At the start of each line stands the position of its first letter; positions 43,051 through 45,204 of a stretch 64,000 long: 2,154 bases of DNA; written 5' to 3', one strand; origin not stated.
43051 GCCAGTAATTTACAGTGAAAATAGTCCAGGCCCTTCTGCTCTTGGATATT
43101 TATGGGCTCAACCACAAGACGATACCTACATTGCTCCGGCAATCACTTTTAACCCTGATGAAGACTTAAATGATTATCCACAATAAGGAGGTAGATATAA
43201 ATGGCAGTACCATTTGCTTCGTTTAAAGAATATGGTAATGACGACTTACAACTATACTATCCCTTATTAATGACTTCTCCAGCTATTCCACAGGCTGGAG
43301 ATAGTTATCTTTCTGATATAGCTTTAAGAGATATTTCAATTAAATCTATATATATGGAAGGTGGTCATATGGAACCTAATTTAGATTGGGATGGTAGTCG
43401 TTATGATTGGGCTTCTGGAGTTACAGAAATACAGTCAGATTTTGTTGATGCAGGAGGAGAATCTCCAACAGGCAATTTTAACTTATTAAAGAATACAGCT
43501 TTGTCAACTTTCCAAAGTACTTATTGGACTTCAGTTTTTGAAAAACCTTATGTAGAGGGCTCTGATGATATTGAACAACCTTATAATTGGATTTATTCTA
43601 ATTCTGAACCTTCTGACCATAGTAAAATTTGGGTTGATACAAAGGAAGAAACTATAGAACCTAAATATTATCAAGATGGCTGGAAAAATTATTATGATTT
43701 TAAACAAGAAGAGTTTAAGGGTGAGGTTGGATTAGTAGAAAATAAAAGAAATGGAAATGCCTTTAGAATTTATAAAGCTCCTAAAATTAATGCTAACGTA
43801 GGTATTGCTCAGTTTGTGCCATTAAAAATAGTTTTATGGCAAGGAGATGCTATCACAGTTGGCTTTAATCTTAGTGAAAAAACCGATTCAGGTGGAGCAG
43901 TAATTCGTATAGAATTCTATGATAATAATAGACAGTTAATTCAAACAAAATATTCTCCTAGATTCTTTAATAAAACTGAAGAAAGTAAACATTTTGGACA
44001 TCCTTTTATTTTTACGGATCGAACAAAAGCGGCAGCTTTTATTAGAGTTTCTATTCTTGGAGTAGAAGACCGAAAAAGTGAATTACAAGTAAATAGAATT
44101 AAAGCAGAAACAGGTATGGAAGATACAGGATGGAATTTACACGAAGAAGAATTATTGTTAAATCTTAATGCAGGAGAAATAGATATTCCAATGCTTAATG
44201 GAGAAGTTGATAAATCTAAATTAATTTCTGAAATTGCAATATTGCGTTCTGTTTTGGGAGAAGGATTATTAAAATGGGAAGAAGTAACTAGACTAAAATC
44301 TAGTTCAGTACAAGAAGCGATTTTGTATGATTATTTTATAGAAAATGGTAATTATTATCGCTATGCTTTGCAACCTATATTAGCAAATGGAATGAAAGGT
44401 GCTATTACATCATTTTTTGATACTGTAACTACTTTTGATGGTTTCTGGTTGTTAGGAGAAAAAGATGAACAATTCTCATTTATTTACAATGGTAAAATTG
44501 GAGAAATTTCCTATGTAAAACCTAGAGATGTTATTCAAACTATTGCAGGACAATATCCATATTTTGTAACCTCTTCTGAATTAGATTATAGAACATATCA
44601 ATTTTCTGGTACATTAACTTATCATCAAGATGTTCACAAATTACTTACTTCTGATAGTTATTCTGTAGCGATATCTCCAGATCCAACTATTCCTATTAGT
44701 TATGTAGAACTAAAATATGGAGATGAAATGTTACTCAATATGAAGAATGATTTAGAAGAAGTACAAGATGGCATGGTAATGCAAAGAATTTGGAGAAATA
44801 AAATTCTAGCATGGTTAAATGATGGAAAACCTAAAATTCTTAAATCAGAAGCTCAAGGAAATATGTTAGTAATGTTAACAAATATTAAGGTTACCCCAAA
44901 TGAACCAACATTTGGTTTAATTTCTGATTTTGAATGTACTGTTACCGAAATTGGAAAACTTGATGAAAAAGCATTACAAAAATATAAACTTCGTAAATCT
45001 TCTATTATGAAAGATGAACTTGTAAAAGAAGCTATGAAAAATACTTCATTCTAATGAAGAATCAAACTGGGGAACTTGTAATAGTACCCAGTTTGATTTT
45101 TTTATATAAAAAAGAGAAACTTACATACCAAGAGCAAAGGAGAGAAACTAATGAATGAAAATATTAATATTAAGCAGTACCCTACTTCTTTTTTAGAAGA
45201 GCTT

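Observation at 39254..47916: Second block of large structural-like genes, including a Tal-like hub, downstream of the lysis cassette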

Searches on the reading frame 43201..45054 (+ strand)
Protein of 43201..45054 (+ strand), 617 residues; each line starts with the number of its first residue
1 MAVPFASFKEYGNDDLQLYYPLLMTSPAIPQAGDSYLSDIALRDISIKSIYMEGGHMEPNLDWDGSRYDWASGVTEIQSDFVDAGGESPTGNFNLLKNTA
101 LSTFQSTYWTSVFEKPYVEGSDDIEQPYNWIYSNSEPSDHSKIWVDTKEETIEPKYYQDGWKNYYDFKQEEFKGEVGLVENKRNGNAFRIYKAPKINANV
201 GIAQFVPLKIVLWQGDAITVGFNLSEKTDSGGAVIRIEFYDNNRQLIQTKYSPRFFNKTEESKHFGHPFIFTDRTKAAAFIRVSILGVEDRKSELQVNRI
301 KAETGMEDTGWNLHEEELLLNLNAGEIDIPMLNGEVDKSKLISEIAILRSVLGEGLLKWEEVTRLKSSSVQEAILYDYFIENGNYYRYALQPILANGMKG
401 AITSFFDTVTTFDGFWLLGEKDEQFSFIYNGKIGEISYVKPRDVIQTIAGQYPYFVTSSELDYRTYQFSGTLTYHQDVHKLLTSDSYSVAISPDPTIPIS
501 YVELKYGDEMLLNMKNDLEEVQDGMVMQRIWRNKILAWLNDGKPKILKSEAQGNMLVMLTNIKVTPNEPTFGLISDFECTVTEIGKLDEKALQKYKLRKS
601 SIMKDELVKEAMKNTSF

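Call 5: search_protein_families(library=phrogs, proteins=[window:43201-45054:+], max_evalue=0.01)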
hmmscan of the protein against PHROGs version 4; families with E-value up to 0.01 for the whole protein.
window:43201-45054:+ (617 aa): 2 families
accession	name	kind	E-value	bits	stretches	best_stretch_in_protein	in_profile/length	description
phrog_30026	-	unknown function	0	1469.7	1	1-617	1-617/617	-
phrog_27355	-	unknown function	6.8e-16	59.3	1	333-588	74-287/304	-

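Call 6: search_protein_families(library=pfam, proteins=[window:43201-45054:+], max_evalue=0.01)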
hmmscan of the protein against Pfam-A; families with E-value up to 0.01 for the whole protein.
window:43201-45054:+ (617 aa): 0 families

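Call 37: find_homologous_proteins(query=window:43201-45054:+, max_evalue=0.001)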
Query window:43201-45054:+ (617 aa): 46 proteins with E <= 0.001 among 7295 candidates.
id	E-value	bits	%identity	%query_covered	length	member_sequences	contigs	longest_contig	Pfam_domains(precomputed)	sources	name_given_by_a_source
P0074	0.0e+0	1386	98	100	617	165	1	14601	-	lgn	-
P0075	0.0e+0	1210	84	100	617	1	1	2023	-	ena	-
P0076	0.0e+0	1203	84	100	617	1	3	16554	-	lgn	-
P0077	0.0e+0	1013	73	100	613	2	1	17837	-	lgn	-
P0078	0.0e+0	1013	73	100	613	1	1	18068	-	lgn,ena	-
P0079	1.3e-285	967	69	100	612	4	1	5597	-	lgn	-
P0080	7.9e-279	944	67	100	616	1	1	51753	-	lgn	-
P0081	1.2e-276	937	66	100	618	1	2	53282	-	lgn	-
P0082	5.9e-272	922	65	99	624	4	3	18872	-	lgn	-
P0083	3.6e-268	909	65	99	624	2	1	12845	-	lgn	-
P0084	1.8e-264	897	65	100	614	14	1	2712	-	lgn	-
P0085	2.4e-259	880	62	86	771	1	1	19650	-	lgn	-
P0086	1.0e-250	851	62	99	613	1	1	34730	-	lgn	-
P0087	2.3e-244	830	60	99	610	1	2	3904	-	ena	-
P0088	4.3e-242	823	60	100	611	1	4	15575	-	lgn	-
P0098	2.8e-189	649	50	80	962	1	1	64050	-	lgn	-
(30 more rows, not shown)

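Call 40: search_solved_structures(query=A2, max_evalue=10, show_alignments=2)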
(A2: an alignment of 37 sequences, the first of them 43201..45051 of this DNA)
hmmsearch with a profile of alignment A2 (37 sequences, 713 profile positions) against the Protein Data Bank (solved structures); distinct sequences matched with E-value up to 10: 1.
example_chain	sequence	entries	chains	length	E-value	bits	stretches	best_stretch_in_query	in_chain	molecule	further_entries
6ub2_A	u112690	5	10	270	1.4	10.5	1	17-34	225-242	Endo-beta-1,3-glucanase | glycoside hydrolase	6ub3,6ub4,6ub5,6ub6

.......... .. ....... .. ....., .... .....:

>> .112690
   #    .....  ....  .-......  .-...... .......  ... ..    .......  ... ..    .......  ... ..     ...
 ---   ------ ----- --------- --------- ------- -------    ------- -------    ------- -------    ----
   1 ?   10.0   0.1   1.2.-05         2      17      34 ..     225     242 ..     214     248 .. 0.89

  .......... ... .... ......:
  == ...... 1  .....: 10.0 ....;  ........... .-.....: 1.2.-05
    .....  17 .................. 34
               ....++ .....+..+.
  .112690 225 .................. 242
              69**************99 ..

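Call 67: search_protein_families(library=ncbifam, proteins=[window:43201-45054:+], max_evalue=0.1)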
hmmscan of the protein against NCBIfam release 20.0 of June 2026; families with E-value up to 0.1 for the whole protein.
window:43201-45054:+ (617 aa): 0 families

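Call 68: predict_structure(alignment_id=A3)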
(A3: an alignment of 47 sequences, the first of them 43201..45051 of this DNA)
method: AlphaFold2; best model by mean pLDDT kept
length: 617 residues; sequences in the alignment: 47
mean_pLDDT: 66.1   pTM: 0.45
mean pLDDT of the five models: 66.1, 65.0, 63.6, 62.7, 61.2
residues with pLDDT >= 90: 159; 70-90: 128; 50-70: 130; < 50: 200
segments of 3 or more residues with pLDDT < 50: 1-5, 20-59, 61-63, 66-82, 320-328, 371-384, 406-415, 418-430, 441-444, 452-460, 474-524, 570-572, 601-603, 610-617
pLDDT, mean of each block of 10 residues (from residue 1): 50 54 39 41 40 37 46 34 53 83 84 92 91 92 92 92 93 90 79 91 93 93 91 96 94 91 93 94 95 92 88 70 44 70 77 67 69 35 55 81 50 41 40 54 49 46 66 44 32 29 31 39 55 70 65 66 67 65 69 60 49 45
secondary structure, 60 per line:
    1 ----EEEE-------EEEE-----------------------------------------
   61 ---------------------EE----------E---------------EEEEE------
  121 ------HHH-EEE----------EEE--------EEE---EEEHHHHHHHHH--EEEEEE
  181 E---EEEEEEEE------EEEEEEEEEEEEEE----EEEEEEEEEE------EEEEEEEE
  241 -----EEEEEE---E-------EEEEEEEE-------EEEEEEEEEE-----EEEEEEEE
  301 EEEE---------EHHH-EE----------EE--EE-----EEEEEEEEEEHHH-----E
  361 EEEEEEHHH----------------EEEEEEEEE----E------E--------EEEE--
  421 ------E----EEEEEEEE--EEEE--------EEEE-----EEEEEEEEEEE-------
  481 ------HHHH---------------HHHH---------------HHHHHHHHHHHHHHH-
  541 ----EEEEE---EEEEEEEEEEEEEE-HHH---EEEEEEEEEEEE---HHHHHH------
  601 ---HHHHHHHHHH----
elements in order (helices of 4 or more, strands of 3 or more residues): E5-8 E16-19 E110-114 E131-133 E144-146 E155-157 E161-163 H164-172 E175-181 E185-192 E199-212 E217-226 E233-240 E246-251 E263-270 E278-287 E293-304 E342-351 E360-366 E386-394 E415-418 E432-439 E442-445 E454-457 E463-473 H487-490 H506-509 H525-539 E545-549 E553-566 E574-585 H589-594 H604-613
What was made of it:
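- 43468..44160 (+): CBM-like beta jelly-roll insertion within D617 (aa ~90-320). This part of the AlphaFold model has pLDDT above 90 (call 68).
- The conserved core of D617 modelled poorly (pLDDT 35-80), so the pre-hub fold is unknown (call 68). The core fold is unresolved (call 68).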

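Call 70: fold_search(model_id=the predicted structure, library=pdb)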
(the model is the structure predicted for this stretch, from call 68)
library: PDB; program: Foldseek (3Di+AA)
matches with E <= 10: 1528; with E <= 0.001: 105
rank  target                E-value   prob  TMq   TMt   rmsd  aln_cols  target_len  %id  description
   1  5w6h_A                2.2e-06  1.00  0.20  0.18   4.8       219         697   10  Crystal structure of Bacteriophage CBA120 tailspike protein 4 enzymatically active domain (TSP4dN, orf213) (released 2018-10-24)
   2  8zqf                  5.7e-06  1.00  0.16  0.43   5.7       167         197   16  Crystal structure of a novel alginate-binding carbohydrate binding module (released 2024-06-12)
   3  2vtf_A                7.9e-06  1.00  0.16  0.16  14.7       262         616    8  X-ray crystal structure of the Endo-beta-N-acetylglucosaminidase from Arthrobacter protophormiae E173Q mutant reveals  (released 2009-03-31)
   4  6al6_A                1.8e-05  1.00  0.20  0.55  10.2       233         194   11  Crystal structure HpiC1 in P42 space group (released 2018-03-07)
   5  5wpp_B                2.1e-05  1.00  0.19  0.53  10.1       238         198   11  Crystal structure HpiC1 W73M/K132M (released 2018-03-07)
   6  5b4n_A                2.2e-05  1.00  0.19  0.57  11.2       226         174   13  Structure analysis of function associated loop mutant of substrate recognition domain of Fbs1 ubiquitin ligase (released 2016-09-14)
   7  6j03                  2.4e-05  1.00  0.19  0.50  10.6       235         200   13  Crystal structure of a cyclase mutant in apo form (released 2019-12-25)
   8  2xom_A                2.6e-05  1.00  0.18  0.58   5.7       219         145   12  Atomic resolution structure of TmCBM61 in complex with beta-1,4- galactotriose (released 2010-09-08)
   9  5yvl_B                2.7e-05  1.00  0.18  0.48  10.3       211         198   12  Crystal structure of a cyclase Hpiu5 from Fischerella sp. ATCC 43239 (released 2018-11-07)
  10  6zps_AAA              2.9e-05  1.00  0.18  0.18   4.1       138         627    6  Structure of Unliganded MgGH51 a-L-Arabinofuranosidase Crystal Type 3 Collected at 2.75 A (released 2020-11-11)
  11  3fha_C                2.9e-05  1.00  0.15  0.16  15.1       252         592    9  Structure of endo-beta-N-acetylglucosaminidase A (released 2009-04-28)
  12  2w91                  3.2e-05  1.00  0.15  0.14  15.2       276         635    7  Structure of a Streptococcus pneumoniae family 85 glycoside hydrolase, Endo-D. (released 2009-01-27)
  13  1umh                  3.7e-05  1.00  0.18  0.54  10.5       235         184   12  Structural basis of sugar-recognizing ubiquitin ligase (released 2004-04-06)
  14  7xyc_A                4.2e-05  1.00  0.19  0.21   6.2       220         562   11  CryoEM structure of Klebsiella phage Kp7 type II tail fiber gp52 in vitro (released 2023-06-07)
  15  5wpu                  4.9e-05  1.00  0.17  0.46  10.3       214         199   12  Crystal structure HpiC1 Y101S (released 2018-03-07)
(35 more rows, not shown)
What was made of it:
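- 43468..44160 (+): Foldseek matches CBM4, CBM11, CBM16 and CBM61, an alginate CBM, and phage tailspike and fibre domains (CBA120 TSP4, Kp7 gp52, K2-2 TSP), with E from 2e-6 to 2e-4 (call 70).
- On CBM-decorated ('evolved') baseplate proteins (D617): aa ~90-320 have pLDDT above 90 and match CBM4, 11, 16 and 61 and tailspike domains (calls 68, 70).
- D617 carries a CBM-like insertion (calls 68, 70).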

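Call 101: search_protein_families(library=pfam, proteins=[P0098, P0085], max_evalue=0.01)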
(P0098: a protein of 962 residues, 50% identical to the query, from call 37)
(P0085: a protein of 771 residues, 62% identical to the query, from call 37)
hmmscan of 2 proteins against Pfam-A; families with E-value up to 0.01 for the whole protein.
P0098 (962 aa): 0 families

P0085 (771 aa): 0 families
